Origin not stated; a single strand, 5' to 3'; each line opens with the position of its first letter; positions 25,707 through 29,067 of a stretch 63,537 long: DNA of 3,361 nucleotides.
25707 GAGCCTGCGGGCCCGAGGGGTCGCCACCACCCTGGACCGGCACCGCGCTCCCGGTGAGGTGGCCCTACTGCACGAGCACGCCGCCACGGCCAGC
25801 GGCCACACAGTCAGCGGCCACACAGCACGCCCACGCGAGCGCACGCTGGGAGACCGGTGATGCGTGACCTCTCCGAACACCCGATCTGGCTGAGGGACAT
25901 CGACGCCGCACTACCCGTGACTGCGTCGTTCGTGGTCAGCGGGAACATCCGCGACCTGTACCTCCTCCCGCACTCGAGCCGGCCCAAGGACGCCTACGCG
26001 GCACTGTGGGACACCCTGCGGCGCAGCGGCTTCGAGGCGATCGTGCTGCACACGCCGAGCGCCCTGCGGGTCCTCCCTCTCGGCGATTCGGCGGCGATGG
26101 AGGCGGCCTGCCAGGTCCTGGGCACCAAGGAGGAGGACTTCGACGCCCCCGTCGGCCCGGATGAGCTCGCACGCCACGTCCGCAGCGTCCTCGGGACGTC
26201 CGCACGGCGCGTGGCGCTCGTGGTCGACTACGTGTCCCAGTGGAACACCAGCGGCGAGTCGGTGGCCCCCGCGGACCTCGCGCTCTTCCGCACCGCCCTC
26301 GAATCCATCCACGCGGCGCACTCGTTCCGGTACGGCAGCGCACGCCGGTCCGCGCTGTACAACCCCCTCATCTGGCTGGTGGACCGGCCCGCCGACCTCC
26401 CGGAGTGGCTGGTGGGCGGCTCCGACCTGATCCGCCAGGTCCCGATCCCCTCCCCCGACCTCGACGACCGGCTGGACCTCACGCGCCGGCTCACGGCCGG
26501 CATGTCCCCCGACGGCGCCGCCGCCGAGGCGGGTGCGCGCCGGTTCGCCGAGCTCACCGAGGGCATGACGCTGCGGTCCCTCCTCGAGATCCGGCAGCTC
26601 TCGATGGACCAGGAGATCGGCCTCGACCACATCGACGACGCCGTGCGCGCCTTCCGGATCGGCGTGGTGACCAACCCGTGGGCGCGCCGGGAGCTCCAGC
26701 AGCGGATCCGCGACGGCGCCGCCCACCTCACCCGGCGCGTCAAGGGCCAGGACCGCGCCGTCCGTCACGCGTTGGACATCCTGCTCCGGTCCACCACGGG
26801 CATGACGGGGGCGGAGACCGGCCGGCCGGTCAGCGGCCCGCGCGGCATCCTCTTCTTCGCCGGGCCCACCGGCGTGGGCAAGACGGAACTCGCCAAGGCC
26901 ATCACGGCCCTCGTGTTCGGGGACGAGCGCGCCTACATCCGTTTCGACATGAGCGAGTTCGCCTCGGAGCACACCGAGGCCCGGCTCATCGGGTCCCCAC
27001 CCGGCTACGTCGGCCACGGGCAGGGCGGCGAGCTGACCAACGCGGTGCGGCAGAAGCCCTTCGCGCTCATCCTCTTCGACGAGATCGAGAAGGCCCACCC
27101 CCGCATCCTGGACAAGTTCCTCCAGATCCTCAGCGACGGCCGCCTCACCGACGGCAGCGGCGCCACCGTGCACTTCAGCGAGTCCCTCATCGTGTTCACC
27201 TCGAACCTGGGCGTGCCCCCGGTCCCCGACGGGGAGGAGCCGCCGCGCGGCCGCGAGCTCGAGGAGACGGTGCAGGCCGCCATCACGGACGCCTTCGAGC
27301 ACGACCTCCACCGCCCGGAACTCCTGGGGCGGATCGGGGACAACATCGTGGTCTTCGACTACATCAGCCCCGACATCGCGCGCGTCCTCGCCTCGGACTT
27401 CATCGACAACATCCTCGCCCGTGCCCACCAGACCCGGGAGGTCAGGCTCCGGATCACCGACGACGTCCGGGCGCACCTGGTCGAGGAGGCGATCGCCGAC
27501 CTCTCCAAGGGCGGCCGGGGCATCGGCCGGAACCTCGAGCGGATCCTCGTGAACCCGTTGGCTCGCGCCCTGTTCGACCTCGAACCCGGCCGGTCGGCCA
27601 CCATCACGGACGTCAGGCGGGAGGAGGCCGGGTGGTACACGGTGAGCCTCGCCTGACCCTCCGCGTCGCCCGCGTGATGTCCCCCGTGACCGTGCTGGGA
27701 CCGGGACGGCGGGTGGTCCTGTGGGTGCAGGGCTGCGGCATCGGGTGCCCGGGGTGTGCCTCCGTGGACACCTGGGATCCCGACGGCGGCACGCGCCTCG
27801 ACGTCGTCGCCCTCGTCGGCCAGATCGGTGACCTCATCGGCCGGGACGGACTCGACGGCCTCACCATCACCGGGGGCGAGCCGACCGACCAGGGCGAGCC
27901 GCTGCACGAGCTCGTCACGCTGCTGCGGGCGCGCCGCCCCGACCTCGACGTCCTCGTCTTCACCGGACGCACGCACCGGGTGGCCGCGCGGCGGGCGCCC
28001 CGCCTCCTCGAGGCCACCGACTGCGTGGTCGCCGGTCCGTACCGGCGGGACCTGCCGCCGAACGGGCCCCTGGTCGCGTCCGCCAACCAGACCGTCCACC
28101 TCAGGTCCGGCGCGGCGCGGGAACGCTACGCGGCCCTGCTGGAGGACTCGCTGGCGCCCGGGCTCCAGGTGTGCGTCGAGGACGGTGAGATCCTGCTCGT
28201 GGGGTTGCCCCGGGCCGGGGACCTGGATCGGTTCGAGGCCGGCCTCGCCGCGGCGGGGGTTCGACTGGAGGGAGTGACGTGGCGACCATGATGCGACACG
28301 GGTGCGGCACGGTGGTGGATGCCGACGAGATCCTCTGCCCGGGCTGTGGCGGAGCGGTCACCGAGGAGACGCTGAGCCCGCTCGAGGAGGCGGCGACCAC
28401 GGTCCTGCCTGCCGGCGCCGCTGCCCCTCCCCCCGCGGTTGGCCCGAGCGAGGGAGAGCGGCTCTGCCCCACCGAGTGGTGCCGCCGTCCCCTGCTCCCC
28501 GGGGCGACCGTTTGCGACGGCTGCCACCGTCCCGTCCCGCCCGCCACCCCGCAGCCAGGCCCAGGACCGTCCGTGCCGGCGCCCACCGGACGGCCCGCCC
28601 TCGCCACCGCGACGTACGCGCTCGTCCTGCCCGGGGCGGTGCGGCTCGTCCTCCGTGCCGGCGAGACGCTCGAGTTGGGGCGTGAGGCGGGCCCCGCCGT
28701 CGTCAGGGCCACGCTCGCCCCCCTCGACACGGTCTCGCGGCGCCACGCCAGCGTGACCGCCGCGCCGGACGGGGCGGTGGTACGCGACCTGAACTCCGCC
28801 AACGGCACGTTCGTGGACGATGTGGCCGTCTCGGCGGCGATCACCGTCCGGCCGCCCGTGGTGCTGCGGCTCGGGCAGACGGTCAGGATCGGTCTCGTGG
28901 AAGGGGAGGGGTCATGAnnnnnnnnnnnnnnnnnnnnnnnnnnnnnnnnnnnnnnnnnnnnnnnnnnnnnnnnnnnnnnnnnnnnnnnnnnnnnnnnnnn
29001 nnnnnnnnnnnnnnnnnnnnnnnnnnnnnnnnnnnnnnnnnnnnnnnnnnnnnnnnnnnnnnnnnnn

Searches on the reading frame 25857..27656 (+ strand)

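Call 7: search_protein_families(library=pfam, proteins=[window:25857-27656:+], max_evalue=0.01)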
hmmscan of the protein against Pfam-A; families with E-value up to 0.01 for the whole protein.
window:25857-27656:+ (599 aa): 6 families
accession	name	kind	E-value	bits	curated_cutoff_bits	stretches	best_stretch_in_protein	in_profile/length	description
PF07724.20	AAA_2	-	7.5e-46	156.6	27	1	332-493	6-163/166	AAA domain (Cdc48 subfamily)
PF07728.20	AAA_5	-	3.9e-09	37.1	22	1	332-449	2-121/139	AAA domain (dynein-related subfamily)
PF10431.15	ClpB_D2-small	-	4.3e-06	27.1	21.9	1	514-574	12-70/81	C-terminal, D2-small domain, of ClpB protein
PF00004.35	AAA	-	7.9e-06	26.8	21.2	1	333-417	2-73/131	ATPase family associated with various cellular activities (AAA)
PF00158.32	Sigma54_activat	-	3.4e-05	24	20.2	1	333-432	26-124/168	Sigma-54 interaction domain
PF13401.12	AAA_22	-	0.0034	18.1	27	0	329-422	5-105/130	AAA domain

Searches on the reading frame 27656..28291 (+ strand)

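Call 14: search_protein_families(library=pfam, proteins=[window:27656-28291:+], max_evalue=0.01)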
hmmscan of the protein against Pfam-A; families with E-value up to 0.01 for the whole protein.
window:27656-28291:+ (211 aa): 2 families
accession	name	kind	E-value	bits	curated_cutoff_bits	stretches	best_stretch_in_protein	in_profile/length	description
PF13353.11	Fer4_12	-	1.6e-24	87.2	22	1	13-148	1-137/137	4Fe-4S single cluster domain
PF04055.27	Radical_SAM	-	1.5e-05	25.7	29.5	1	24-120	4-100/166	Radical SAM superfamily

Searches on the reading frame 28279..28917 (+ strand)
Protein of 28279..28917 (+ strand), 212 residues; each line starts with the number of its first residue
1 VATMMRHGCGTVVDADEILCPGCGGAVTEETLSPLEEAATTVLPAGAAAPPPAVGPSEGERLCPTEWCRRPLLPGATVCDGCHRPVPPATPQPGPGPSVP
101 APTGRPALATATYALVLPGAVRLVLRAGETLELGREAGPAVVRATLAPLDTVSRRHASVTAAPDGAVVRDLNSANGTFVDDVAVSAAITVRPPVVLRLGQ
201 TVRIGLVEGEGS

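Call 14: search_protein_families(library=pfam, proteins=[window:28279-28917:+], max_evalue=0.01)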
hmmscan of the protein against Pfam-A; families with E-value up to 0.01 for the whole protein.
window:28279-28917:+ (212 aa): 3 families
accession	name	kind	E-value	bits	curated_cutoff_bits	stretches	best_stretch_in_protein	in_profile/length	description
PF00498.31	FHA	-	2e-09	38.2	20.7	1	149-205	15-67/67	FHA domain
PF16697.10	Yop-YscD_cpl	-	4e-05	24.2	33.2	1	151-202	35-87/94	Inner membrane component of T3SS, cytoplasmic domain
PF12773.13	DZR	-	0.00074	20.1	27.3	0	9-82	4-44/45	Double zinc ribbon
